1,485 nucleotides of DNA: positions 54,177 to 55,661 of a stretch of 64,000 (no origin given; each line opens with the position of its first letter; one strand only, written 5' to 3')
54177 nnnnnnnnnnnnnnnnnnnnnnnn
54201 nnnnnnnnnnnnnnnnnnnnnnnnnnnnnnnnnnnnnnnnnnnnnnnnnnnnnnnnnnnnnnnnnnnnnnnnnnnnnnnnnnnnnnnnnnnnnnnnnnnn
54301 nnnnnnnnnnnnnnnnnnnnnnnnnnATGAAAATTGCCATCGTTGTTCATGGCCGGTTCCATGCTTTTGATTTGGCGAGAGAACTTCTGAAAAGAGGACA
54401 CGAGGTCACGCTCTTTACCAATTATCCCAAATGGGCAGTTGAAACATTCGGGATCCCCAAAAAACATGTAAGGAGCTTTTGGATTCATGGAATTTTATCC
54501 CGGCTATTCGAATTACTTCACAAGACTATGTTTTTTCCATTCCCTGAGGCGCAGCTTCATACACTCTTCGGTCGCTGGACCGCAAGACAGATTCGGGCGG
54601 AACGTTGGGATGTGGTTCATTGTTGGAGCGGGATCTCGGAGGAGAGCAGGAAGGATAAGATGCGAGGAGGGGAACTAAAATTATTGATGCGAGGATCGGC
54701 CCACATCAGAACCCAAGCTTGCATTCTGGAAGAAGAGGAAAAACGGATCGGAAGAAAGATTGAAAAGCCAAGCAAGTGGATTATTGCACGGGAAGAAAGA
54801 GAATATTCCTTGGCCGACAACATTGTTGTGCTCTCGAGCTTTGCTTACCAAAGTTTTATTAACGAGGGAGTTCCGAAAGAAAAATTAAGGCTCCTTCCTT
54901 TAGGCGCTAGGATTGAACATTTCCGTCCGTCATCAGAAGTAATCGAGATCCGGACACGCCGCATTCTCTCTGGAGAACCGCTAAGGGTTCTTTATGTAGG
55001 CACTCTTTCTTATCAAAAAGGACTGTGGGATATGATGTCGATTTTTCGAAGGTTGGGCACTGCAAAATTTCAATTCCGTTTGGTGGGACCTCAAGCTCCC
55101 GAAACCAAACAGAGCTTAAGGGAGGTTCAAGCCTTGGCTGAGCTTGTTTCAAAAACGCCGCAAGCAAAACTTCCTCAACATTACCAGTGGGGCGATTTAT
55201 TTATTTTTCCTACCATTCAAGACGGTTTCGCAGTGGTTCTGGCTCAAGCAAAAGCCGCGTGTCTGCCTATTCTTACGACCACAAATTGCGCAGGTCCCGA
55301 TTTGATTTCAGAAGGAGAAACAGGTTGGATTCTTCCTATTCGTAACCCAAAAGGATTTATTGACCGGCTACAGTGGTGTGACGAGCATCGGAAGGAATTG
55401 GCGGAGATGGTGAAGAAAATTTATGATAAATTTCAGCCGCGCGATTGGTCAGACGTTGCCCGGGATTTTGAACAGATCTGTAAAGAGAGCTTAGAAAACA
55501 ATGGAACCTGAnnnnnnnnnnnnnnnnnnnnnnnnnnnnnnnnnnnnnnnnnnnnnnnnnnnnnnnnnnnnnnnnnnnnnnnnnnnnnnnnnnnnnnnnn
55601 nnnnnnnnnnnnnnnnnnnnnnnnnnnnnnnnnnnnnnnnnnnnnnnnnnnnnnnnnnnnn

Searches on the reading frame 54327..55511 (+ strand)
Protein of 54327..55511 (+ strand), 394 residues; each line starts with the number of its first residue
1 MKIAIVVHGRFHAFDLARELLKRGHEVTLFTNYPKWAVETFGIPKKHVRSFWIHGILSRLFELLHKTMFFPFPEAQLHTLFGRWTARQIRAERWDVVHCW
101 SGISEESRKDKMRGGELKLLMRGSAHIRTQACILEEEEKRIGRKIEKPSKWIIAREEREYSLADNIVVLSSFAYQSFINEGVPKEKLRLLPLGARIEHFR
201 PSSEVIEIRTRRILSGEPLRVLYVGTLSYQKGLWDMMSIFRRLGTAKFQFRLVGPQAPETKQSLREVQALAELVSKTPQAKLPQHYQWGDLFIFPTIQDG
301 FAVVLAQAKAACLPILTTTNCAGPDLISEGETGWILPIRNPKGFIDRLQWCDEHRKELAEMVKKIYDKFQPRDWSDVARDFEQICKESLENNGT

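Call 72: search_protein_families(library=pfam, proteins=[window:54327-55511:+], max_evalue=0.00001)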
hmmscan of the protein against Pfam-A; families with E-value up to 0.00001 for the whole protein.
window:54327-55511:+ (394 aa): 4 families
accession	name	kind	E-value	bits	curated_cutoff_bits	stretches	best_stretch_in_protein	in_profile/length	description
PF13692.12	Glyco_trans_1_4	-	2.5e-18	67.2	27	1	220-349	3-137/142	Glycosyl transferases group 1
PF00534.26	Glycos_transf_1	-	3.7e-16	59.6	26.4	1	214-365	11-169/172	Glycosyl transferases group 1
PF13439.12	Glyco_transf_4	-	1.8e-12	48.1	28.5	1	12-194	7-166/170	Glycosyltransferase Family 4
PF13579.12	Glyco_trans_4_4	-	2.6e-08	34.8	29.7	1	14-193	8-158/158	Glycosyl transferase 4-like domain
